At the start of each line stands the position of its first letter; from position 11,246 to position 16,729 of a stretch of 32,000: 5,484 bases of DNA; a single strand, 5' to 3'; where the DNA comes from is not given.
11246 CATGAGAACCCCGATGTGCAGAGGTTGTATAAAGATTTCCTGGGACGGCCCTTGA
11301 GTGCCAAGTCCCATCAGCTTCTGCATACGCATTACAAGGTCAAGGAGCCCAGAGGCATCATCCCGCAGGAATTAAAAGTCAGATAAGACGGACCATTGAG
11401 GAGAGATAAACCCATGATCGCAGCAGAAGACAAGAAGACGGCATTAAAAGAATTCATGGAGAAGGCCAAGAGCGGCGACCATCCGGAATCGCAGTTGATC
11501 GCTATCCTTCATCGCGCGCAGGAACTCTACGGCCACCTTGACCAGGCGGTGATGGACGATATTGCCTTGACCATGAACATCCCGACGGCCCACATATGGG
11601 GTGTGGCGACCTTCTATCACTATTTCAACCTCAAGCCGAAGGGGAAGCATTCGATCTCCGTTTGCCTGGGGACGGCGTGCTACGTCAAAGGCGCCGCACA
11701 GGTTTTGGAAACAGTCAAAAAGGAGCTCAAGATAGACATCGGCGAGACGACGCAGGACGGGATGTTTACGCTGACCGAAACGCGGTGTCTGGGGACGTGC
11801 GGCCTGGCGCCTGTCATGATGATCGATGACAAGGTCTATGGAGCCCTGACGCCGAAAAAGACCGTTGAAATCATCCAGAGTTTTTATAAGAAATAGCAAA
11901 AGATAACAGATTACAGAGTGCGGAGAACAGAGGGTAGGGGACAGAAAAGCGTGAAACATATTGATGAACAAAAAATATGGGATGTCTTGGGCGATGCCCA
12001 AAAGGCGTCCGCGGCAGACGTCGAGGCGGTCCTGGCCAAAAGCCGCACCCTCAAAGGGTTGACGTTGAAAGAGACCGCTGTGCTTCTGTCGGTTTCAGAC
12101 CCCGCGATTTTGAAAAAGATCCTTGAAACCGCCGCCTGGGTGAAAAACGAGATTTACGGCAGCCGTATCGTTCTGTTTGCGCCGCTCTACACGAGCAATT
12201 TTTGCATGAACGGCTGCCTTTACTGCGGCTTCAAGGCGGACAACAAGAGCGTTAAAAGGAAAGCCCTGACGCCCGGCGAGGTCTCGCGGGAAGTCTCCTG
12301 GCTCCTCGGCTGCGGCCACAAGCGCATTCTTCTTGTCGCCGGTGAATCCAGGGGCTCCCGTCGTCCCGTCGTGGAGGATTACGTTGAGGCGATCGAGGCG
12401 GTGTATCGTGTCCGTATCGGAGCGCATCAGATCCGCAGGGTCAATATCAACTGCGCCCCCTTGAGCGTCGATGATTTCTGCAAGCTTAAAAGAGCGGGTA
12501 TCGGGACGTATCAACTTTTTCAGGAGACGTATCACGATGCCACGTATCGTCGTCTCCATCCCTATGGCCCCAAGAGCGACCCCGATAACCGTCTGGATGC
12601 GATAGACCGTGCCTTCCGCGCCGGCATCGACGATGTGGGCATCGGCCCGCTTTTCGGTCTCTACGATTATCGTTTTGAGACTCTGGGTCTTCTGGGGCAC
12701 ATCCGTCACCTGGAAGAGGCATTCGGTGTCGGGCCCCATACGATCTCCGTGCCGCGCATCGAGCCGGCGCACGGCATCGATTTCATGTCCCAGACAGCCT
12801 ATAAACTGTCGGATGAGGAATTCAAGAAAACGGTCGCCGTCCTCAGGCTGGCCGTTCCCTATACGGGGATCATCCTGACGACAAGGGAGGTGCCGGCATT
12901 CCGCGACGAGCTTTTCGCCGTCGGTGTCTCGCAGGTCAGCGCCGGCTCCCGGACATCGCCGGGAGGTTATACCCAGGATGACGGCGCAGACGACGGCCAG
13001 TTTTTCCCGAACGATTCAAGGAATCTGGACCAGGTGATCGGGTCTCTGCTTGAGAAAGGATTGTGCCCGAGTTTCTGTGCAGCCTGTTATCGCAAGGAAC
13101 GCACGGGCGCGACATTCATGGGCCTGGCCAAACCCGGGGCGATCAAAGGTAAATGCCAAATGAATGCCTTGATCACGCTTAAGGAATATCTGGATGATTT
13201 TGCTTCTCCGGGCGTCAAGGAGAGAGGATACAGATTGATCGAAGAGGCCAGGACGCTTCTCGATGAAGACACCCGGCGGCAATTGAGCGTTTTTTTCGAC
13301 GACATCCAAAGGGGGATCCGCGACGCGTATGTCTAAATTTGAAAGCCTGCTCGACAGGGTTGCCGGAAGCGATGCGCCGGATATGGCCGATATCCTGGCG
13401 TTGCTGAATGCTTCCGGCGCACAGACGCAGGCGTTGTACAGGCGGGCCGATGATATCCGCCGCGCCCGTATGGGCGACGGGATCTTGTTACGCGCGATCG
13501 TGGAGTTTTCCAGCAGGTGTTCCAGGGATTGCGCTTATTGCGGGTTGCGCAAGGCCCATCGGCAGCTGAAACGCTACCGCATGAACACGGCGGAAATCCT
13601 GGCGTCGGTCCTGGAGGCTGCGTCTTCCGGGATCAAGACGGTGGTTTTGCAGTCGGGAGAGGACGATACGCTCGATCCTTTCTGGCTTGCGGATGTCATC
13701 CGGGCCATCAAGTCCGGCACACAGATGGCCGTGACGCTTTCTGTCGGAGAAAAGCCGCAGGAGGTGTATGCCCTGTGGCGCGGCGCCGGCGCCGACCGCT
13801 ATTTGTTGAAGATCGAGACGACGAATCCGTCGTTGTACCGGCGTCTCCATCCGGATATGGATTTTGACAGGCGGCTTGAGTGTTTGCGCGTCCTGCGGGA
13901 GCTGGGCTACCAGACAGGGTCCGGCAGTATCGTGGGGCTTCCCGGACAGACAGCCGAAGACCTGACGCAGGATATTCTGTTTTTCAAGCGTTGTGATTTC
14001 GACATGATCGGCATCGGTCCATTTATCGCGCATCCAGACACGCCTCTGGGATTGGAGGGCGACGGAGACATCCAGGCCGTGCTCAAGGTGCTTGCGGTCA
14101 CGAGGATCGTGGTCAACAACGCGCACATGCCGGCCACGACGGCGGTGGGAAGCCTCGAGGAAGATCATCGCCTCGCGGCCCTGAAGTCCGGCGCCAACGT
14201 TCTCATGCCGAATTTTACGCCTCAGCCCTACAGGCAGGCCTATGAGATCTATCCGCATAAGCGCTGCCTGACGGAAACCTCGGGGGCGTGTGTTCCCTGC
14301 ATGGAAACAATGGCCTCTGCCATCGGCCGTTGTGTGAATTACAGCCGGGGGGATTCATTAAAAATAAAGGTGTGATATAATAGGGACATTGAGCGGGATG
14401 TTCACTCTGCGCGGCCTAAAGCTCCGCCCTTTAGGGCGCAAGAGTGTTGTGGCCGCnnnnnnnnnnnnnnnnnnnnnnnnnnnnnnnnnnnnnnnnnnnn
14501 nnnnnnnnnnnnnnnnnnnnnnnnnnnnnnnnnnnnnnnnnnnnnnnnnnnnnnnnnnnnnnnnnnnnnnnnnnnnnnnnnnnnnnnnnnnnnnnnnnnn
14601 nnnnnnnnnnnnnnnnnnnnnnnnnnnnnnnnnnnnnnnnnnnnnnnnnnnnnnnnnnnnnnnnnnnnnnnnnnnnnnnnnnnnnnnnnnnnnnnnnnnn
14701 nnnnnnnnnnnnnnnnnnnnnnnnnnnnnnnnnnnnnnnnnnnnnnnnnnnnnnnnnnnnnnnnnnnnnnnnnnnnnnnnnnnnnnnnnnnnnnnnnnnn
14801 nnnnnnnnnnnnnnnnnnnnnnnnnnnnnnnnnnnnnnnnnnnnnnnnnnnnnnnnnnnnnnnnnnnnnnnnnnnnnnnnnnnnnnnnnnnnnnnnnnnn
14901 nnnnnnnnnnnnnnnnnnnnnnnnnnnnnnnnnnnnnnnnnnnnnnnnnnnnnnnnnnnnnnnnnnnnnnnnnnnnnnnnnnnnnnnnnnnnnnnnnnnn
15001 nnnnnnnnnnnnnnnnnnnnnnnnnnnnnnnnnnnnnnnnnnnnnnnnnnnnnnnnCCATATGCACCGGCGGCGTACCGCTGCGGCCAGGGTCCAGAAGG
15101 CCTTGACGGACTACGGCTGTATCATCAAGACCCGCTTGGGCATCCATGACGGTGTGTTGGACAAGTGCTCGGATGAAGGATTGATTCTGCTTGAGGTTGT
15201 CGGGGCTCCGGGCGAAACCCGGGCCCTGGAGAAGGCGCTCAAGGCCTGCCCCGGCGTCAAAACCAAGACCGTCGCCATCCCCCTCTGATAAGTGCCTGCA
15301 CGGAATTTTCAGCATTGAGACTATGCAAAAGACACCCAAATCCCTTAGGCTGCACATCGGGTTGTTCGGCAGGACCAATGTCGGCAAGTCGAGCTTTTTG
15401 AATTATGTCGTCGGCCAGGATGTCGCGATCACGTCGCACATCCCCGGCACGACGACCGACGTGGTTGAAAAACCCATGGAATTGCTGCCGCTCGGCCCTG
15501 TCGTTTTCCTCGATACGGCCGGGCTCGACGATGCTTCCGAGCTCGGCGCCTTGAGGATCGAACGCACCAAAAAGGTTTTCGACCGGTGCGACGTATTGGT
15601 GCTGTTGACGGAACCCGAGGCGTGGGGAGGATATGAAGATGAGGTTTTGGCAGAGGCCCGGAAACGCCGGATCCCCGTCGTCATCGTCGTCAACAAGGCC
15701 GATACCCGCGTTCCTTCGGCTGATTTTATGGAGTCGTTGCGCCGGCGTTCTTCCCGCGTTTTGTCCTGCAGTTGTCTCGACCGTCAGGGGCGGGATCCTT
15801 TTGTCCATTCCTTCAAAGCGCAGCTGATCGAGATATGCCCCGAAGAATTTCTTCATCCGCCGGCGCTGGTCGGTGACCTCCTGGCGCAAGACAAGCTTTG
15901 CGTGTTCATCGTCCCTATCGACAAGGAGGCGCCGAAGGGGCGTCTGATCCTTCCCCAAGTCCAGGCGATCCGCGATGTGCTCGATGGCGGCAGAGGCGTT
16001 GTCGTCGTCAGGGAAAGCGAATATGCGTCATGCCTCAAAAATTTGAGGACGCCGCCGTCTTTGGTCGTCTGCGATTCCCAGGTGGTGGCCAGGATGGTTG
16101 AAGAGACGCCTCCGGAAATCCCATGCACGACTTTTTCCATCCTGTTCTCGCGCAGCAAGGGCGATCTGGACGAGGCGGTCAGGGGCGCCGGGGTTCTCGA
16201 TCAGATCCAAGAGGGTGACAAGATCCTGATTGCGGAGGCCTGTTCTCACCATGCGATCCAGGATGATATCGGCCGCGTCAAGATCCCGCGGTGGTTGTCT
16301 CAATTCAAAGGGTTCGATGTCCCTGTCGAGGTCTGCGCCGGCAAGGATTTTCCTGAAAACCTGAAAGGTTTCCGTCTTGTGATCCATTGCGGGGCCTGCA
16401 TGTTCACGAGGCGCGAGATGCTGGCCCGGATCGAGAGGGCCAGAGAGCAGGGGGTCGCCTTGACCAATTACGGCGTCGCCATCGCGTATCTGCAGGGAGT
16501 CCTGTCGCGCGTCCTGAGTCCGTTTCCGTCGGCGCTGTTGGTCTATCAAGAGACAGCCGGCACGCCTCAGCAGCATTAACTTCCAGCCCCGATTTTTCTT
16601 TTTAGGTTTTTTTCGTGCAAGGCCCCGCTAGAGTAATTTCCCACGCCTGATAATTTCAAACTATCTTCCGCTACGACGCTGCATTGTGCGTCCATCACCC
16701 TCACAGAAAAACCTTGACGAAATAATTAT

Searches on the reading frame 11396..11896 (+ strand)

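Call 8: search_protein_families(library=pfam, proteins=[window:11396-11896:+])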
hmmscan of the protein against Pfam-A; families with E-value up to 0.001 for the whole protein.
window:11396-11896:+ (166 aa): 1 family
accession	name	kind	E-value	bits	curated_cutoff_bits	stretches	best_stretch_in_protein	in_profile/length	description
PF01257.25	2Fe-2S_thioredx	-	4.4e-52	176.2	24.8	1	22-162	6-143/145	Thioredoxin-like [2Fe-2S] ferredoxin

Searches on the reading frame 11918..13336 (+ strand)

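Call 8: search_protein_families(library=pfam, proteins=[window:11918-13336:+])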
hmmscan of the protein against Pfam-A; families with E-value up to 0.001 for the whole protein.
window:11918-13336:+ (472 aa): 2 families
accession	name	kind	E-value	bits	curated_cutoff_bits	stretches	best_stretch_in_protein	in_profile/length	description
PF06968.18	BATS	-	8.2e-17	61.6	22.2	1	277-382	1-87/88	Biotin and Thiamin Synthesis associated domain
PF04055.27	Radical_SAM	-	1.6e-15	58.1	29.5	1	91-244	2-148/166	Radical SAM superfamily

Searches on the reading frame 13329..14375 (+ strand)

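Call 8: search_protein_families(library=pfam, proteins=[window:13329-14375:+])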
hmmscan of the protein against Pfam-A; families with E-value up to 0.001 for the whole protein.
window:13329-14375:+ (348 aa): 1 family
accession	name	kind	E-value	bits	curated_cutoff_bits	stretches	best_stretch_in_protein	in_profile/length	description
PF04055.27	Radical_SAM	-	4.1e-23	82.8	29.5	1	58-216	1-163/166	Radical SAM superfamily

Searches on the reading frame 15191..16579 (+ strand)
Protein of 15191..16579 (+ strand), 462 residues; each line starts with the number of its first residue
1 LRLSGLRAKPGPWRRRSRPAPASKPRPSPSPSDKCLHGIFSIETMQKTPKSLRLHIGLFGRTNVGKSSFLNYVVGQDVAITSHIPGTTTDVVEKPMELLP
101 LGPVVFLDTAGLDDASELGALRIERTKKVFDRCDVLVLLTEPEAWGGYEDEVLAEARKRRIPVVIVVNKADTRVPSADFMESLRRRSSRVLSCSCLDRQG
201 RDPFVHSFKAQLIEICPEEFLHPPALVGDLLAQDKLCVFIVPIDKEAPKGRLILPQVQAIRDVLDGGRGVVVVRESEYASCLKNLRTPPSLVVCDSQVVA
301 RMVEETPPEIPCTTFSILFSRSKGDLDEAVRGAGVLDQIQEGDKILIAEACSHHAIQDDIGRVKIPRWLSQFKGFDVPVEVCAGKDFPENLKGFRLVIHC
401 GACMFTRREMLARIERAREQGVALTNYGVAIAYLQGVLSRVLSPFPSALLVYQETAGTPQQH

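Call 79: search_protein_families(library=pfam, proteins=[window:15191-16579:+], max_evalue=0.001)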
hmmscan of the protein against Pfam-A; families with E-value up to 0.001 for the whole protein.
window:15191-16579:+ (462 aa): 5 families
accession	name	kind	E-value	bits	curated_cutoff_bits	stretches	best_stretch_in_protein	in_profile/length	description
PF18133.7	HydF_tetramer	-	4.4e-44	149.5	22.6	1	328-444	2-118/118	Hydrogen maturase F tetramerization domain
PF18128.7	HydF_dimer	-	3.9e-35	120.3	23.4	1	226-324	1-99/99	Hydrogen maturase F dimerization domain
PF01926.29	MMR_HSR1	-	4.1e-20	72.4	21.9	1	56-169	2-113/113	50S ribosome-binding GTPase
PF00350.29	Dynamin_N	-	9.8e-06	26.1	27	1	56-88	1-33/168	Dynamin family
PF03193.22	RsgA_GTPase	-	6e-05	23.4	30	0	141-211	34-107/174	RsgA GTPase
